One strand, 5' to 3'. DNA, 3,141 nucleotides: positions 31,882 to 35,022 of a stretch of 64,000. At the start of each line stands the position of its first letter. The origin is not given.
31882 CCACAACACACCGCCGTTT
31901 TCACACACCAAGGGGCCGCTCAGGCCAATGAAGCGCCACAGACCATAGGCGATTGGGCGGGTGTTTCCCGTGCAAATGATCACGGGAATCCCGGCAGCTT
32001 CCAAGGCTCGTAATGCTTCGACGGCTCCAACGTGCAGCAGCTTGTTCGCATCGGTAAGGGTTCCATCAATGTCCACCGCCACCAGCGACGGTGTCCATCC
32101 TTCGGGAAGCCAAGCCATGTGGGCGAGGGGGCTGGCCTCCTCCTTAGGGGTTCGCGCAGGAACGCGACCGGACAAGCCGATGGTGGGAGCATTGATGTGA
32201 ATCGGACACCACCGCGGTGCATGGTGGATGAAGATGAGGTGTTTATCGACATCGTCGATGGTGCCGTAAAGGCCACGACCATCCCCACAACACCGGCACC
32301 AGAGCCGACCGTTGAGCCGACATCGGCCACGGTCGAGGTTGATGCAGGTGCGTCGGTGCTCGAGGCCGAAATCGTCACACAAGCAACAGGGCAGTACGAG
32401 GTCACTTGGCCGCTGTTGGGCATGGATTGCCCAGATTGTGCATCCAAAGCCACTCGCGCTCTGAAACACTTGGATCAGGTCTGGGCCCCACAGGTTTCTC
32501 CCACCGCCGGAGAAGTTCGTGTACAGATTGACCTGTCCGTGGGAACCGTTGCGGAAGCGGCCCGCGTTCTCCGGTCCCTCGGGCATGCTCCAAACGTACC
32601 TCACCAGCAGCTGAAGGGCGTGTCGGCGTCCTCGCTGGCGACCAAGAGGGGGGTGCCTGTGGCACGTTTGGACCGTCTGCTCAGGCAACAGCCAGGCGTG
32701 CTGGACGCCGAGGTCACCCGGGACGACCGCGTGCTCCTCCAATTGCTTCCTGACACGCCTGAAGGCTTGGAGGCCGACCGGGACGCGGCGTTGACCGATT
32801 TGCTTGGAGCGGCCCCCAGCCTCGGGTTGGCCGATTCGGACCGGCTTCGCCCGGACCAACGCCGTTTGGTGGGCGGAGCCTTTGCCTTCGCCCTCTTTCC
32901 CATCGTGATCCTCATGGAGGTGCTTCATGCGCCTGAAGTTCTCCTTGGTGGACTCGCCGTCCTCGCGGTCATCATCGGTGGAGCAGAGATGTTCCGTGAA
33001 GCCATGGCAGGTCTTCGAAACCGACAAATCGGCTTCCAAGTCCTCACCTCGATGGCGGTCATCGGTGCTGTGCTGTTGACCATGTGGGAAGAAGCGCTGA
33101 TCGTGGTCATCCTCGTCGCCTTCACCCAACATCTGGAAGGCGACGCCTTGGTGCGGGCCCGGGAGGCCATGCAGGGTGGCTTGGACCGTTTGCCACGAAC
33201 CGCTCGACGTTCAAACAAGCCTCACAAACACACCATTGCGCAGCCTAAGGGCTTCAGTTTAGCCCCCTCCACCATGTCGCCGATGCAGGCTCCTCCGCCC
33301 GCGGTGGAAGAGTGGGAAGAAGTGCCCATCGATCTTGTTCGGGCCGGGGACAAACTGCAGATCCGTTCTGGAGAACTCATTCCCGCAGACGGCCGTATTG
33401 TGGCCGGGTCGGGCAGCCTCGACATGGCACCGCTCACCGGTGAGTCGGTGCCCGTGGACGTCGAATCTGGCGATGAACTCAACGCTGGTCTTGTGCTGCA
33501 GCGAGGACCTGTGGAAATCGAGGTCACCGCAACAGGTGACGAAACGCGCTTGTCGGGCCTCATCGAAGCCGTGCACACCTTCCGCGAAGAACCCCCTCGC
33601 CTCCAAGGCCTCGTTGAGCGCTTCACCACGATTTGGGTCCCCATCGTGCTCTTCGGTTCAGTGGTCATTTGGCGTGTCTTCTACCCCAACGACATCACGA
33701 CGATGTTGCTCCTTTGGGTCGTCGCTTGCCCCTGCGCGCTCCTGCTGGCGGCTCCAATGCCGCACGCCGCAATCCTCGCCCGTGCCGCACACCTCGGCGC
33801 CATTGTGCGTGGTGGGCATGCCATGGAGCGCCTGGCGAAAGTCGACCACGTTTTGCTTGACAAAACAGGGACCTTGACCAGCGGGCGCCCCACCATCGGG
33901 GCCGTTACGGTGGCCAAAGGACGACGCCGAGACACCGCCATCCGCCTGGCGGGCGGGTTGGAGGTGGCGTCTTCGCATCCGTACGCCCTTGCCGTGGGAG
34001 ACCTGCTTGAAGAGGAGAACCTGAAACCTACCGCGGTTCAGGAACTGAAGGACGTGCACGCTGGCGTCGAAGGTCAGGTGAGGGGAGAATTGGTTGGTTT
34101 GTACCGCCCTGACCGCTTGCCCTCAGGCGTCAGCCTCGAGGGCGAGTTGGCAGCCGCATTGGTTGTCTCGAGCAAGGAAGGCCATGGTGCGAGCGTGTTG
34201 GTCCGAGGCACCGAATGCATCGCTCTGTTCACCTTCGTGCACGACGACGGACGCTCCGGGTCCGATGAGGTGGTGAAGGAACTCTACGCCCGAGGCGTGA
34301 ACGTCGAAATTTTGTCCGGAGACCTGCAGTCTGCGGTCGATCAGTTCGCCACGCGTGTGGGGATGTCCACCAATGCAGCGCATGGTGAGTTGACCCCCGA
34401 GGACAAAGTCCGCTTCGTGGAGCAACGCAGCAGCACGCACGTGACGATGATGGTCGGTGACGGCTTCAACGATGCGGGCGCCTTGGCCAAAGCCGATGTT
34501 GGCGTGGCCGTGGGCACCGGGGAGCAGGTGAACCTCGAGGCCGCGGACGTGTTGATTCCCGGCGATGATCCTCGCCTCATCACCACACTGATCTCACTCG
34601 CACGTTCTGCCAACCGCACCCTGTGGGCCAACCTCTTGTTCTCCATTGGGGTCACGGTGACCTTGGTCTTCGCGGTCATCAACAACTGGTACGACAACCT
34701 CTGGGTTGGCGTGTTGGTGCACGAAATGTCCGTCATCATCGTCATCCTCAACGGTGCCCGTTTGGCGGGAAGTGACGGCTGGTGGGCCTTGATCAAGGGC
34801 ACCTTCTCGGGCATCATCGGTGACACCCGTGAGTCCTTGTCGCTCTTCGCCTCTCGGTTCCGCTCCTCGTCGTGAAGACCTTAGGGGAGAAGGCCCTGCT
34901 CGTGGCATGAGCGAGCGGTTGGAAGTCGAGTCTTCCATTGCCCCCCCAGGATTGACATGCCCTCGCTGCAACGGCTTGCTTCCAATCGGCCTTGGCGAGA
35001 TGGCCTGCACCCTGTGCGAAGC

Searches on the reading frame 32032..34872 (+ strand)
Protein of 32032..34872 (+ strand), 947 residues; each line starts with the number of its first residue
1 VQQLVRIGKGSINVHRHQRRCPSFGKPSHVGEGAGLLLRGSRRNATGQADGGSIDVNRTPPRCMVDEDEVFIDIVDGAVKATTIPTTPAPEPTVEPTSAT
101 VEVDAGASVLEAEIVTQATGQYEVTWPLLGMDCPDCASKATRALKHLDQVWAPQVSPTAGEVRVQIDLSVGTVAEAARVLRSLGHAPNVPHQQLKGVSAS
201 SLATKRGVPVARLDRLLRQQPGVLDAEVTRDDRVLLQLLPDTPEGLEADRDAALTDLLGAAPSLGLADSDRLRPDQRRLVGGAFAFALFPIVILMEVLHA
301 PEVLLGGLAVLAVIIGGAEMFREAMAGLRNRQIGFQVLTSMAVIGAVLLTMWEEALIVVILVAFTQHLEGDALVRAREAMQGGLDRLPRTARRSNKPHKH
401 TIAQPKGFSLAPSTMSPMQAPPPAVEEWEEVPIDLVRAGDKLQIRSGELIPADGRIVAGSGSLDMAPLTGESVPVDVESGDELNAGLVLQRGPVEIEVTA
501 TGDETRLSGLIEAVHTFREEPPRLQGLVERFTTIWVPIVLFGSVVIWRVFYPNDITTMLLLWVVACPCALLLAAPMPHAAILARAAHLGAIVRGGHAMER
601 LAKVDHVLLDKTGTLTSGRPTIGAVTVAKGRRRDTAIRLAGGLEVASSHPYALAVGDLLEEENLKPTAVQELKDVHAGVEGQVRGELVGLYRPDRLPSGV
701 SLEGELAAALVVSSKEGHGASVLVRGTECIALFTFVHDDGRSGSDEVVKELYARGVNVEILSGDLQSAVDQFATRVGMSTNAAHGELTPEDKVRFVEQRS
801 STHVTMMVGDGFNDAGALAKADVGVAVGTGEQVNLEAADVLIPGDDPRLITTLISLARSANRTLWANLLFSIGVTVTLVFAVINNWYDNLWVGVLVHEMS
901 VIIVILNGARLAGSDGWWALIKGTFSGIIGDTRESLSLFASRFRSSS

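Call 77: search_protein_families(library=pfam, proteins=[window:32032-34872:+], max_evalue=0.00001)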
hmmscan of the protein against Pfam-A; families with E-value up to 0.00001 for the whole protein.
window:32032-34872:+ (947 aa): 2 families
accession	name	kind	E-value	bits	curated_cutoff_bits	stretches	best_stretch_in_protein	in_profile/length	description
PF00122.25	E1-E2_ATPase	-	1.5e-38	132.5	28.1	1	427-587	14-180/181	E1-E2 ATPase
PF00702.32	Hydrolase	-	9.3e-18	65.7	26.4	1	604-822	1-191/191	haloacid dehalogenase-like hydrolase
